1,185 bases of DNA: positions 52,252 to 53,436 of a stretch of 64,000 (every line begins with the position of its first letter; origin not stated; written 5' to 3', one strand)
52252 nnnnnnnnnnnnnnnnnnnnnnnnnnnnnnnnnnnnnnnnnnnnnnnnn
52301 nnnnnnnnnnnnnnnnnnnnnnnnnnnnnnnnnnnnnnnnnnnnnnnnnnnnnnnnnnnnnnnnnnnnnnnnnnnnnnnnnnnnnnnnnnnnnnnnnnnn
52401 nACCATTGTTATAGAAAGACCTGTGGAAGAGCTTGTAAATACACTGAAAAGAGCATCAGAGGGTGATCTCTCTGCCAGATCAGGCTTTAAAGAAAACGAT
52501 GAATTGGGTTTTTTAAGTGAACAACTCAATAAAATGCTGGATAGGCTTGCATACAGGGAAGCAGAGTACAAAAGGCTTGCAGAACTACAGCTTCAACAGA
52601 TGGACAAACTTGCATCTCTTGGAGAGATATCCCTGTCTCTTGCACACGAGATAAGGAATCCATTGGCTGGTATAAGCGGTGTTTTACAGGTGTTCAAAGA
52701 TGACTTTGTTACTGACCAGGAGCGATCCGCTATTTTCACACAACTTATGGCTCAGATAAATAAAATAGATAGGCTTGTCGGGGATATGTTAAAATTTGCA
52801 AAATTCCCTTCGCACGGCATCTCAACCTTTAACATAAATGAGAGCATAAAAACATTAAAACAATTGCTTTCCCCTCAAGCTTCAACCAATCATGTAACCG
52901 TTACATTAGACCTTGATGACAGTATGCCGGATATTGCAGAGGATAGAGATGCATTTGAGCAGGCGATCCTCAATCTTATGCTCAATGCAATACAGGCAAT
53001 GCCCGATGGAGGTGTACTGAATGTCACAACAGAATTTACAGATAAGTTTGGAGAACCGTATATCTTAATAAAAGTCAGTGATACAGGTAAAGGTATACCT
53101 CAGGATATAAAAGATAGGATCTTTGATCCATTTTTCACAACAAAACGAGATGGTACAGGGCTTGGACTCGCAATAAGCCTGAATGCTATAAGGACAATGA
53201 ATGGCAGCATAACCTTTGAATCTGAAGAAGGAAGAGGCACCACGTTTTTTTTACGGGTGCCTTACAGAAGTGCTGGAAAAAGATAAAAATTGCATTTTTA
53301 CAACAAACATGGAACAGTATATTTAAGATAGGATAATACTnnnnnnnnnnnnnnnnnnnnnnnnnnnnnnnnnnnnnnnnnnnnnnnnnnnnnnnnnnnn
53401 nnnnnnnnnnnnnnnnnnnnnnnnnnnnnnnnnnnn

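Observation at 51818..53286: Cognate sensor kinase also frameshifted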

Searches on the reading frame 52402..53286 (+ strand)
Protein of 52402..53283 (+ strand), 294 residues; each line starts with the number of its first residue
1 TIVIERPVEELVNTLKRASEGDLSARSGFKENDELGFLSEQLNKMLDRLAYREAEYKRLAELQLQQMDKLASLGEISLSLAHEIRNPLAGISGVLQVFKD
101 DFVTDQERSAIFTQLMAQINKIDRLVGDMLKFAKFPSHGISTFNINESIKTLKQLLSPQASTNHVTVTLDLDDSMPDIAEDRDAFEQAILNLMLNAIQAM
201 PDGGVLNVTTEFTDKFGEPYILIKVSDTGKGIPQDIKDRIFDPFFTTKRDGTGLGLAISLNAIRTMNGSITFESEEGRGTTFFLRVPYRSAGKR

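Call 6: search_protein_families(library=pfam, proteins=[window:52402-53283:+], max_evalue=0.01)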
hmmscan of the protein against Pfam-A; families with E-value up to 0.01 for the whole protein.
window:52402-53283:+ (294 aa): 4 families
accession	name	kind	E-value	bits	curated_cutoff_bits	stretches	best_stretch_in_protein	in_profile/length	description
PF02518.31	HATPase_c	-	2.7e-26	92.6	26.4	1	181-289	2-110/111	Histidine kinase-, DNA gyrase B-, and HSP90-like ATPase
PF00512.31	HisKA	-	6.5e-12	45.8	26.9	1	79-134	8-62/66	His Kinase A (phospho-acceptor) domain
PF00672.30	HAMP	-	4.7e-09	36.9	25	1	6-49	8-51/53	HAMP domain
PF10090.15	HPTransfase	-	0.0069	16.6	22.9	0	187-214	34-59/123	Histidine phosphotransferase C-terminal domain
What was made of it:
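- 52402..53286 (+): Kinase C-terminal reading frame: HAMP, HisKA (H-box His at 52645-52647) and HATPase_c. The first possible start is GTG 52423, with no Shine-Dalgarno sequence. Pfam HAMP 4.7e-9, HisKA 6.5e-12, HATPase_c 2.7e-26 (call 6).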

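Call 27: find_encoding_contigs(protein=window:52423-53286:+, flank=3000, max_places=10)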
Protein window:52423-53286:+ (287 aa): 2 contigs read that carry it; 2 places shown.
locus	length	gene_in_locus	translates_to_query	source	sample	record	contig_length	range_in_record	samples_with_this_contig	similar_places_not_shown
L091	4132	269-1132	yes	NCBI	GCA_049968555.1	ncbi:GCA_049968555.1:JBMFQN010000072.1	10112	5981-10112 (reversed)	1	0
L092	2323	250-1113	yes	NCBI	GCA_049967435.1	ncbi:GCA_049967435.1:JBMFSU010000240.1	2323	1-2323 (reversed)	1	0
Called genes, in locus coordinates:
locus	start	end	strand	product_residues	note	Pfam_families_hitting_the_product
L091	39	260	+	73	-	-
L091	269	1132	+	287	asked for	PF00672:HAMP (weak), PF00512:HisKA, PF02518:HATPase_c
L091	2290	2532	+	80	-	PF02954:HTH_8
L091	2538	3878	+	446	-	PF18073:Zn_ribbon_LapB, PF13481:AAA_25, PF03796:DnaB_C (weak), PF06745:ATPase, PF23442:DUF7125, PF06745:ATPase (weak), PF13541:ChlI (weak), PF05362:Lon_C, +1 more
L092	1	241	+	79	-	?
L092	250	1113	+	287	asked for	PF00672:HAMP (weak), PF00512:HisKA, PF02518:HATPase_c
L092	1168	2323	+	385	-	PF00072:Response_reg, PF00158:Sigma54_activat, PF14532:Sigma54_activ_2, PF25601:AAA_lid_14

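Call 54: list_cluster_members(proteins=[P0008, L092:1168-2322:+])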
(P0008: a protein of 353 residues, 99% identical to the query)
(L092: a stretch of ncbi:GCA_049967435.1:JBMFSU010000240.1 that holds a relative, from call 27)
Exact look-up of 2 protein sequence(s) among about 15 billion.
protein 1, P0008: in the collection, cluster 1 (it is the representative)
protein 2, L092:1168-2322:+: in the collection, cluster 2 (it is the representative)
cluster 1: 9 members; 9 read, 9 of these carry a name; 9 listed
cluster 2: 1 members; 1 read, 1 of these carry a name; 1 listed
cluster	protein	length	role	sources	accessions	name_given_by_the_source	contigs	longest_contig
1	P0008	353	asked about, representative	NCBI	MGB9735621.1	MAG: ATP-binding protein, partial [bacterium]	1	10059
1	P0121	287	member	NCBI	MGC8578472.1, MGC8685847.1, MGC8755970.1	MAG: ATP-binding protein [bacterium]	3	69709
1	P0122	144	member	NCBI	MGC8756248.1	MAG: hypothetical protein ACP5QW_06980 [bacterium]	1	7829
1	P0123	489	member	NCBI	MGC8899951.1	MAG: ATP-binding protein [bacterium]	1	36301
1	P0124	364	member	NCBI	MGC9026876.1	MAG: ATP-binding protein [bacterium]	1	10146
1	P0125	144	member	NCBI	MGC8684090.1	MAG: hypothetical protein ACP5T7_00200 [bacterium]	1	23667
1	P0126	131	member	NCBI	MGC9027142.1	MAG: hypothetical protein ACP5JP_06385, partial [bacterium]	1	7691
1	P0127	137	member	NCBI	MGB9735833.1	MAG: hypothetical protein ACPL1H_06355, partial [bacterium]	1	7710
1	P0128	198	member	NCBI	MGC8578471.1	MAG: hypothetical protein ACP5MB_00250 [bacterium]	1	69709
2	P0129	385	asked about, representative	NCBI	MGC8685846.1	MAG: sigma-54-dependent transcriptional regulator, partial [bacterium]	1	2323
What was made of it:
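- NCBI protein records show the 287-aa half on 3 contigs, including one of 69,709 bp that also carries the 198-aa half (call 54).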
